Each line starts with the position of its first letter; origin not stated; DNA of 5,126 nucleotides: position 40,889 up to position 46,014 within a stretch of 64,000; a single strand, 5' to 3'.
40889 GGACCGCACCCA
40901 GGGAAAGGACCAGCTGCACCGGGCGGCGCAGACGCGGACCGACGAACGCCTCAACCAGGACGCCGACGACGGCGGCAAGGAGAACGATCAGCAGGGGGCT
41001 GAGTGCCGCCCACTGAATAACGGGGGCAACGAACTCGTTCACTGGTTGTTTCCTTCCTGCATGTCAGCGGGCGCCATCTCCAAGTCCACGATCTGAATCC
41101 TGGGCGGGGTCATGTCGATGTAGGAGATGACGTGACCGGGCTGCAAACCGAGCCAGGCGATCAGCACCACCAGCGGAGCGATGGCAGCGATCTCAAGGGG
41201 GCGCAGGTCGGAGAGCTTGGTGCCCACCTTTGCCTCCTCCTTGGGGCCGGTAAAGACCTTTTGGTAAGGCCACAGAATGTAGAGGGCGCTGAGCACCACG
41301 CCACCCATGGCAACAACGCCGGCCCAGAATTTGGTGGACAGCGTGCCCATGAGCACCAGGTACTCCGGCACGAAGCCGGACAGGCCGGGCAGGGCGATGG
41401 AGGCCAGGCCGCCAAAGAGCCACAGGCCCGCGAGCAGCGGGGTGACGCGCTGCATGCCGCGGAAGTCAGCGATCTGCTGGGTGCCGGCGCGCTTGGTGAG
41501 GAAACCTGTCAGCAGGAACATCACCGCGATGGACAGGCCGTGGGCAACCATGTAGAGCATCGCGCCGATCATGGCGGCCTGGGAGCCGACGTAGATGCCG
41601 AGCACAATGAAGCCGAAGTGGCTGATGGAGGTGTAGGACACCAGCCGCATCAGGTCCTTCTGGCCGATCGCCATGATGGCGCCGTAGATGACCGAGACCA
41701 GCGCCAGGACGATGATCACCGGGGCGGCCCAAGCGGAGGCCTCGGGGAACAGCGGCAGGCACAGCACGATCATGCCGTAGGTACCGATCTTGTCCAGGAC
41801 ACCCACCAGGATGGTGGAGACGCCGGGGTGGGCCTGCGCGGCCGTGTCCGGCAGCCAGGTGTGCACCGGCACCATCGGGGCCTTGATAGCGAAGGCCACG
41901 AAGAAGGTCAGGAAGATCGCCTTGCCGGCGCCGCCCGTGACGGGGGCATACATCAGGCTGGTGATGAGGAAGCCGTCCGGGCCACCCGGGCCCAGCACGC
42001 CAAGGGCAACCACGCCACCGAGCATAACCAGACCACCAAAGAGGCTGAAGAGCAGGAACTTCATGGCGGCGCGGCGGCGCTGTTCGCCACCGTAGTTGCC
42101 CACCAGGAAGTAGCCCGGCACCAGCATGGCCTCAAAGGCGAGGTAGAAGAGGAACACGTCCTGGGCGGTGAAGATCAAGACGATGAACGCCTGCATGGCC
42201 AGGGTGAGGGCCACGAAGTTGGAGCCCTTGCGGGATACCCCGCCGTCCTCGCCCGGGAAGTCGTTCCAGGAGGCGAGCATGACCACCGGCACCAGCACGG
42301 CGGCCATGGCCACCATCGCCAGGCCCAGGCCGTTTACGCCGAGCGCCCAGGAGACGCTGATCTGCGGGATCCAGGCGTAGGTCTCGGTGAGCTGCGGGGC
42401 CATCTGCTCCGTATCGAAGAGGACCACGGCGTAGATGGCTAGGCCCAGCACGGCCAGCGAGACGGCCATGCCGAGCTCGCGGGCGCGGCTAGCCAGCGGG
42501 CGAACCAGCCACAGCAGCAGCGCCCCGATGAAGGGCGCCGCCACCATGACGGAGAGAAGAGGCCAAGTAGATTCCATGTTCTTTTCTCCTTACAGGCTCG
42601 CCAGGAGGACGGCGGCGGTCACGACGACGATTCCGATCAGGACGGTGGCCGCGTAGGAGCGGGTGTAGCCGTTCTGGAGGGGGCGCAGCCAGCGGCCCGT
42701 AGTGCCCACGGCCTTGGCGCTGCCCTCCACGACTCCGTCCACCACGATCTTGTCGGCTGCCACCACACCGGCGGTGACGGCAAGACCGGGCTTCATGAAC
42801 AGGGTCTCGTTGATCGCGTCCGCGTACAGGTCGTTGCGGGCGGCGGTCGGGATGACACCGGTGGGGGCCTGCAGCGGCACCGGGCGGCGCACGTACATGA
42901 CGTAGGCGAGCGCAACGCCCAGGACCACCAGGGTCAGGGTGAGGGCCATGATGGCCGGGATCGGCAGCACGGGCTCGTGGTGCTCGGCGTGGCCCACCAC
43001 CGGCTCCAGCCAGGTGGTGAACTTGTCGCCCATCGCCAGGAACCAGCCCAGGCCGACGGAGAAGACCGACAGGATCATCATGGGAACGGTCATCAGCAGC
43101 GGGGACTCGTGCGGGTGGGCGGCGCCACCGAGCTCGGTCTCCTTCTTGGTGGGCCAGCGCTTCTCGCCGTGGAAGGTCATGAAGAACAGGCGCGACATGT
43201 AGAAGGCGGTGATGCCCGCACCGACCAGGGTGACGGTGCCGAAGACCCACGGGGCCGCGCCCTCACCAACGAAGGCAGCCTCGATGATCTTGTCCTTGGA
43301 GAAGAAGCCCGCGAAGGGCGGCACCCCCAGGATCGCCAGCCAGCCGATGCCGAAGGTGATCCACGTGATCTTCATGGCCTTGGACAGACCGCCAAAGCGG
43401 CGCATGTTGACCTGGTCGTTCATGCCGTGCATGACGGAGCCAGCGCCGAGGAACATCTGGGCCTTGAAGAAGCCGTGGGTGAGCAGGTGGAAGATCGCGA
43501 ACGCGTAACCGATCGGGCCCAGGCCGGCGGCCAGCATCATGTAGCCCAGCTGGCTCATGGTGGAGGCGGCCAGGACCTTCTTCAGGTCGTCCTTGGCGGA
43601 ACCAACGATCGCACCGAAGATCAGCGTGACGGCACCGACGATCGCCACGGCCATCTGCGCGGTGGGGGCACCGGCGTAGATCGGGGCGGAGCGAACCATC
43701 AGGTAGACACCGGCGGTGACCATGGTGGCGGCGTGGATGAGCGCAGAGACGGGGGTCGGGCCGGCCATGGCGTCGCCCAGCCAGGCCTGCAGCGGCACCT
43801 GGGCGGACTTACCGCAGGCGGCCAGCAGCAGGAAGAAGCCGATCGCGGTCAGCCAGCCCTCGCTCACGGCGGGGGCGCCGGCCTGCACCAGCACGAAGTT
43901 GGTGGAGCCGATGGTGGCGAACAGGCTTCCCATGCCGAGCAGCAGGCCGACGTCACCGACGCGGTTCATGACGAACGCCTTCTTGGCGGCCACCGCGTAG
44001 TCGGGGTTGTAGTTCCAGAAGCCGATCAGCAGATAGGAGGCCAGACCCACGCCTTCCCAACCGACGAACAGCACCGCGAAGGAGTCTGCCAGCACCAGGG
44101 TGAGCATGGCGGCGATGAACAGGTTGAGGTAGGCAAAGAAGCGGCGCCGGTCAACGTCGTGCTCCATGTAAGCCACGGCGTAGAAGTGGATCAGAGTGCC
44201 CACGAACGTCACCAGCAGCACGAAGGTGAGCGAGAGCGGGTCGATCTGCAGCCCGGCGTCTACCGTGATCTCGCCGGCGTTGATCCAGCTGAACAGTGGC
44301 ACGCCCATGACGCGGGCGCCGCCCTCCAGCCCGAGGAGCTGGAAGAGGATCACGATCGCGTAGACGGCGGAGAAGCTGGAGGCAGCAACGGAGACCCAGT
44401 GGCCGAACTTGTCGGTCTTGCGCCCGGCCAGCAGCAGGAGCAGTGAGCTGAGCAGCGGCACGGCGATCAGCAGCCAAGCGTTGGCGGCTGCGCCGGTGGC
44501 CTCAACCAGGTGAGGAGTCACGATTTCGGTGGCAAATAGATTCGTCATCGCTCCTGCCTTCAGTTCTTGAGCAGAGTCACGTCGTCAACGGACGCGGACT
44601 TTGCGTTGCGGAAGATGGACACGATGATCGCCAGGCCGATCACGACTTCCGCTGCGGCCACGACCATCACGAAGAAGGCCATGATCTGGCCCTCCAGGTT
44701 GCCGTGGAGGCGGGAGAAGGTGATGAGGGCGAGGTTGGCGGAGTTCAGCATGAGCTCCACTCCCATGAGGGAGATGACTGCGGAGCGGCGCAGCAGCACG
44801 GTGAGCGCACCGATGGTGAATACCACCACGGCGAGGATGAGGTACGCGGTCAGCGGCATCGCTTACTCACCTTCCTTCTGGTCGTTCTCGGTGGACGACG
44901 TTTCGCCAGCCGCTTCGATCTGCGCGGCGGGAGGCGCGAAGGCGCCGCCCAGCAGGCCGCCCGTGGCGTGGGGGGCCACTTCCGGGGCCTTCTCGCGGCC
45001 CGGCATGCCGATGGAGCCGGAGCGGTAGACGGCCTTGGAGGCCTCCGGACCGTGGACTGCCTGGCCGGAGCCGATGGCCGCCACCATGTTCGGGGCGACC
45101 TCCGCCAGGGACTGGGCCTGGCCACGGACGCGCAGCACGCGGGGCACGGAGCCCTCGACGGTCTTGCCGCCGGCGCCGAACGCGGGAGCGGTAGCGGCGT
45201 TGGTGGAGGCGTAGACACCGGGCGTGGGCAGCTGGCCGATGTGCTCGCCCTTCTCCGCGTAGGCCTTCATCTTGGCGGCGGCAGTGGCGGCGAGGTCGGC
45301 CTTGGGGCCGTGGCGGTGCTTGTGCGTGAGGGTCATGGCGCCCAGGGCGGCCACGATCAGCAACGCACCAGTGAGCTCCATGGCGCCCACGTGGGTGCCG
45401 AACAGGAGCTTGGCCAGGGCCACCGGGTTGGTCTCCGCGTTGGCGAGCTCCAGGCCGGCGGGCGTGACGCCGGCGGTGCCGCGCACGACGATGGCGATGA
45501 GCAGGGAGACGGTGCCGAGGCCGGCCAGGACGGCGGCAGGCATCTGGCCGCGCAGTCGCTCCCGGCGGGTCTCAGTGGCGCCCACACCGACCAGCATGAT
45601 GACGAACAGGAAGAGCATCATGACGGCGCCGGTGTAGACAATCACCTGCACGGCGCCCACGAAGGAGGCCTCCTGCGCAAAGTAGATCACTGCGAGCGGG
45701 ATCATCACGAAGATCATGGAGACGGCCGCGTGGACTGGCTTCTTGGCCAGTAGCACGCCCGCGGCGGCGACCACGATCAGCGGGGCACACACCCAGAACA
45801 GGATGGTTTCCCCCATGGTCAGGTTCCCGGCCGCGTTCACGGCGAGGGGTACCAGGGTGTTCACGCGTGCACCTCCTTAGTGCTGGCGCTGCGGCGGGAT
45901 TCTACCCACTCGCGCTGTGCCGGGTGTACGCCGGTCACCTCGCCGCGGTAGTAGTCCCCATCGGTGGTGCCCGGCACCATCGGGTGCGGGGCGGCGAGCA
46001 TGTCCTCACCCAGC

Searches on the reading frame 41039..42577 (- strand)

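Call 56: search_protein_families(library=pfam, proteins=[window:41039-42577:-], max_evalue=0.00001)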
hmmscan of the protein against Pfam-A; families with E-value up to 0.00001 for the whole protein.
window:41039-42577:- (512 aa): 1 family
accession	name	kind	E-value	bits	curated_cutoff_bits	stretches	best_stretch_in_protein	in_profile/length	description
PF00361.26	Proton_antipo_M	-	8.6e-55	186.4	21.5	1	138-429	1-293/294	NADH:quinone oxidoreductase/Mrp antiporter, TM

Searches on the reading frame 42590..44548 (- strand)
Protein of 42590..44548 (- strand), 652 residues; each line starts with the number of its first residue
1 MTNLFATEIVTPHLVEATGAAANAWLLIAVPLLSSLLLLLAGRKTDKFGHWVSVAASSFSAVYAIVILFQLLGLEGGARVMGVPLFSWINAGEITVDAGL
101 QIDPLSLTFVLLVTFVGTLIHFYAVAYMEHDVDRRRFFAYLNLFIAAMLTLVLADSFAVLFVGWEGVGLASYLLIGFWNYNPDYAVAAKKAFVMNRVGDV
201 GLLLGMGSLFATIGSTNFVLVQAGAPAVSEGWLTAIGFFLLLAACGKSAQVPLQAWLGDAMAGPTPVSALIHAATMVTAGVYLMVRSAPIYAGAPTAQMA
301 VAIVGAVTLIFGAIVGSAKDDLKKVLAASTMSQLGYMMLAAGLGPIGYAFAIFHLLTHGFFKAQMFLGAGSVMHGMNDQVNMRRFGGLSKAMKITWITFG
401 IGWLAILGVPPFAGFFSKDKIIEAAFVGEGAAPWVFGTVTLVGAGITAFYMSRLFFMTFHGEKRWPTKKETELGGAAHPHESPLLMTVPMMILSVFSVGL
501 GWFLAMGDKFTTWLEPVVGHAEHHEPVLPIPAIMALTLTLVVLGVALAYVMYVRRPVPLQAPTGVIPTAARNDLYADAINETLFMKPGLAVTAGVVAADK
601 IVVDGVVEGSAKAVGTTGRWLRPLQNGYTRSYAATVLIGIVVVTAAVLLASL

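Call 56: search_protein_families(library=pfam, proteins=[window:42590-44548:-], max_evalue=0.00001)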
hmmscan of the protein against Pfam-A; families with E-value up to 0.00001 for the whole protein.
window:42590-44548:- (652 aa): 2 families
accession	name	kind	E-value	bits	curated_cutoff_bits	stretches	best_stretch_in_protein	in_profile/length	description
PF00361.26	Proton_antipo_M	-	2.1e-74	250.8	21.5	1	154-440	1-290/294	NADH:quinone oxidoreductase/Mrp antiporter, TM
PF00662.26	Proton_antipo_N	-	2.2e-19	69.6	24.5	1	88-138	1-51/51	NADH-Ubiquinone oxidoreductase (complex I), chain 5 N-terminus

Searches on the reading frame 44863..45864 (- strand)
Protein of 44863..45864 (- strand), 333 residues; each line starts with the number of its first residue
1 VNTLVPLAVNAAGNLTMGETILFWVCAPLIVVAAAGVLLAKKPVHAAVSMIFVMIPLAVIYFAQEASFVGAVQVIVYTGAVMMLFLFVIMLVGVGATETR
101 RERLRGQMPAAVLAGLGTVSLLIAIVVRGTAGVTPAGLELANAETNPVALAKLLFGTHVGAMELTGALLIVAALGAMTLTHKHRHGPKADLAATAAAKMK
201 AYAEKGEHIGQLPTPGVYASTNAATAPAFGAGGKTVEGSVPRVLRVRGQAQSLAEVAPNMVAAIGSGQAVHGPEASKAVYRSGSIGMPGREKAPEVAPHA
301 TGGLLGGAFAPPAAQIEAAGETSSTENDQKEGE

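Call 56: search_protein_families(library=pfam, proteins=[window:44863-45864:-], max_evalue=0.00001)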
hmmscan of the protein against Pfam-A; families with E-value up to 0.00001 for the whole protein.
window:44863-45864:- (333 aa): 1 family
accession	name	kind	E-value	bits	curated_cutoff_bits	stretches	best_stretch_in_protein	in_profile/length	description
PF00499.25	Oxidored_q3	-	5.4e-32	111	33.2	1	34-179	2-146/146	NADH-ubiquinone/plastoquinone oxidoreductase chain 6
